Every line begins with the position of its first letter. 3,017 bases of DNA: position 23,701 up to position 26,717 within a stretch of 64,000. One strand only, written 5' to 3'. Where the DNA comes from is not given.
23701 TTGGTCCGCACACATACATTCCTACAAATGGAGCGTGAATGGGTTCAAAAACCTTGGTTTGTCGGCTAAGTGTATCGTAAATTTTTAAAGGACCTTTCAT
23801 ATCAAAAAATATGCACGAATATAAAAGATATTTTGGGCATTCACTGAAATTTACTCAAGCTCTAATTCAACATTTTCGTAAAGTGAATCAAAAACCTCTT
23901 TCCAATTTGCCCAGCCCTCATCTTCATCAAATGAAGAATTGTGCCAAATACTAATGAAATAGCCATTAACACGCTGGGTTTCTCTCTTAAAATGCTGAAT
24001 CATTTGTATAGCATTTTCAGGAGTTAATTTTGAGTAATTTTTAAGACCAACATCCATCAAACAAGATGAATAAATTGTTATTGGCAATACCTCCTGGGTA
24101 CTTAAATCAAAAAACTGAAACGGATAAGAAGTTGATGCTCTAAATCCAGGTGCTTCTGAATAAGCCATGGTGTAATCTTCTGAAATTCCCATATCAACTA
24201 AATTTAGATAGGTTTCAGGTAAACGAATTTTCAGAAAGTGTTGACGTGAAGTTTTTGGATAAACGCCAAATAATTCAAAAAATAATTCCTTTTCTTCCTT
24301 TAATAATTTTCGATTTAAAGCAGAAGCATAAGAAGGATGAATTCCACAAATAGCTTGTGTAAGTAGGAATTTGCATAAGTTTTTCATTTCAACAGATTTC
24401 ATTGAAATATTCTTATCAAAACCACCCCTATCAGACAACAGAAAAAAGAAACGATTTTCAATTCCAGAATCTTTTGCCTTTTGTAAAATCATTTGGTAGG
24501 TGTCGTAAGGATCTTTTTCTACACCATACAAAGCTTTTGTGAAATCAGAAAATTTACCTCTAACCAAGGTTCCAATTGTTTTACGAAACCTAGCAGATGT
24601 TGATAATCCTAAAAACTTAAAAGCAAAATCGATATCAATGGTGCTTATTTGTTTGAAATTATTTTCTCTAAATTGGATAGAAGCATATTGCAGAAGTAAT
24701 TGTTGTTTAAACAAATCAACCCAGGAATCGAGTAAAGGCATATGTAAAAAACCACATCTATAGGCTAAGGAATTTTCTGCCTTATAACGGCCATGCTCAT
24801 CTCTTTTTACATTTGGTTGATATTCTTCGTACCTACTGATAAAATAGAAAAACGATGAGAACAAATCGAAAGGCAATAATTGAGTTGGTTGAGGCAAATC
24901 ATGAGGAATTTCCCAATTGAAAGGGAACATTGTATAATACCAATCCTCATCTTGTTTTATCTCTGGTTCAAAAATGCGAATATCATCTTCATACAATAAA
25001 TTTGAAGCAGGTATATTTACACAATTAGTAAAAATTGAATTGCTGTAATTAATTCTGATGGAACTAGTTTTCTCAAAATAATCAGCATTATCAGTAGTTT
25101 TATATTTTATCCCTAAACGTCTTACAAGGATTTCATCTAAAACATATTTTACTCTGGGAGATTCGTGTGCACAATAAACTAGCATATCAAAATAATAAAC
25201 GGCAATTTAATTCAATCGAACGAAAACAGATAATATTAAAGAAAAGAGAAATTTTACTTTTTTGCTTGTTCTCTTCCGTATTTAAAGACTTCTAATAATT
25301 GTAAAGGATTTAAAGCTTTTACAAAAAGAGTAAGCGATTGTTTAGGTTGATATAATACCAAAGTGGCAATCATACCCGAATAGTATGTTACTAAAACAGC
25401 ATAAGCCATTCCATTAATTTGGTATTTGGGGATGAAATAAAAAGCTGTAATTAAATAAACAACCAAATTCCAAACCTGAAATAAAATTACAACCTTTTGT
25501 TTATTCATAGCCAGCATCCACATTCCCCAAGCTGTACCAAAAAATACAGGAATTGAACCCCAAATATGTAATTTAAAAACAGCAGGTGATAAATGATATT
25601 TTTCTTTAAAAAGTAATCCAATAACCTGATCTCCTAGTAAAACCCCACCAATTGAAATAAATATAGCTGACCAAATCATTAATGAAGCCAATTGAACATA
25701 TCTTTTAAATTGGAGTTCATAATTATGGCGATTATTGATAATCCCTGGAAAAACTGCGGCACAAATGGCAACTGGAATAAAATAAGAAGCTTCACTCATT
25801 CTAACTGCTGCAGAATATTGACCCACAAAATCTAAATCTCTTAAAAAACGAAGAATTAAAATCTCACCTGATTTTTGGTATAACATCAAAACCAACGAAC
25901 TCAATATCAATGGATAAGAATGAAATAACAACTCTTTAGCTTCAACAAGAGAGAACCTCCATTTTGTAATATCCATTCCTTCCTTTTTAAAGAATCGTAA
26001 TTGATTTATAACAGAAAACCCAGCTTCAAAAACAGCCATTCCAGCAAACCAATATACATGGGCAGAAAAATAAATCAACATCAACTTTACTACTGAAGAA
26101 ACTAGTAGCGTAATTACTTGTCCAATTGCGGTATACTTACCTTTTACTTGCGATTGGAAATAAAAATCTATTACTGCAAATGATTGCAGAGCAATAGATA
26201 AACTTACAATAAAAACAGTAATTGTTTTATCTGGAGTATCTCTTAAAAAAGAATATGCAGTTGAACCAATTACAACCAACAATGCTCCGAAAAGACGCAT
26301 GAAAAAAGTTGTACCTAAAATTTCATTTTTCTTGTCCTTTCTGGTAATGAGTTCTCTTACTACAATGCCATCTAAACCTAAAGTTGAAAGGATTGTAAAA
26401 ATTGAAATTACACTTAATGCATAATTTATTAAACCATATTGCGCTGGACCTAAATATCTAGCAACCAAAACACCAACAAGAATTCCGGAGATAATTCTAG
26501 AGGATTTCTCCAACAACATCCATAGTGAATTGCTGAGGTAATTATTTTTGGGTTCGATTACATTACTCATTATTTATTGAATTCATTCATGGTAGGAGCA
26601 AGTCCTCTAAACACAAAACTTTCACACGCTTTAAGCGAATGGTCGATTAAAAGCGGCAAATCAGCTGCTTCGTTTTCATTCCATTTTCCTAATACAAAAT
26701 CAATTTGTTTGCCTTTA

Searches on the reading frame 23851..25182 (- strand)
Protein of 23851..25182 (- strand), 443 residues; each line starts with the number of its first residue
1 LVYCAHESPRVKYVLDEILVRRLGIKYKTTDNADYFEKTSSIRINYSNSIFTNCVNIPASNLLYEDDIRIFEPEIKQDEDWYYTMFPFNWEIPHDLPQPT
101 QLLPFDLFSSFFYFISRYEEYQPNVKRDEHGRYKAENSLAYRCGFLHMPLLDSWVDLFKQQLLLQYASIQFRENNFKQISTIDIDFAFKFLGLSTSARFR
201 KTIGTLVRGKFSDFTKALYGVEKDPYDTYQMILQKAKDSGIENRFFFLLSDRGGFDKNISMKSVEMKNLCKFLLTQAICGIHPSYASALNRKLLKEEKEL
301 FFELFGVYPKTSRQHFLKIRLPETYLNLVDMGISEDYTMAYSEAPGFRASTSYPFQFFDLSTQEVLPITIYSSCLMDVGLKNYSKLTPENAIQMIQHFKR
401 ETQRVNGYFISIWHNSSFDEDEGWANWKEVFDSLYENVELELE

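Call 28: search_protein_families(library=pfam, proteins=[window:23851-25182:-], max_evalue=0.01)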
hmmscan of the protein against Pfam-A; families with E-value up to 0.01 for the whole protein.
window:23851-25182:- (443 aa): 1 family
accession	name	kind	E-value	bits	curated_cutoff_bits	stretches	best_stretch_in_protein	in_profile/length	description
PF23019.1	DUF7033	-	1e-28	100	27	1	103-190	1-87/90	Family of unknown function (DUF7033)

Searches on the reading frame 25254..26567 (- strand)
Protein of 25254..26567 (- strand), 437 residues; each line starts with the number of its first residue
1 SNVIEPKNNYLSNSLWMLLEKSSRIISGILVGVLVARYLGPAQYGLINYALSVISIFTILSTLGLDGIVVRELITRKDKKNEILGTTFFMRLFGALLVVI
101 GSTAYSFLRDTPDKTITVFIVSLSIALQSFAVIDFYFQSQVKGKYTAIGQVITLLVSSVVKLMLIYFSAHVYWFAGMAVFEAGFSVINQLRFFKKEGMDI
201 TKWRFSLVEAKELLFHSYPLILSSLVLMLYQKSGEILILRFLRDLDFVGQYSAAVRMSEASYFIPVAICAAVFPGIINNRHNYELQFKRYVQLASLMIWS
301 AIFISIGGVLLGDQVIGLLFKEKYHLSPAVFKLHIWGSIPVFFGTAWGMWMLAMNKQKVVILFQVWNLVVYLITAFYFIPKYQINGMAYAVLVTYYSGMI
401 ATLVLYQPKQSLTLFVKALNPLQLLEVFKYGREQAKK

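Call 28: search_protein_families(library=pfam, proteins=[window:25254-26567:-], max_evalue=0.01)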
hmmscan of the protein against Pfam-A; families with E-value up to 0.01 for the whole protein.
window:25254-26567:- (437 aa): 2 families
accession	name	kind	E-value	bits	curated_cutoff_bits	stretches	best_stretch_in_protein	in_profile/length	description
PF01943.22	Polysacc_synt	-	2e-21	77.1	28.2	1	12-276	3-270/274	Polysaccharide biosynthesis protein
PF13440.11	Polysacc_synt_3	-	2.8e-17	63.3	23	1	34-325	1-289/293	Polysaccharide biosynthesis protein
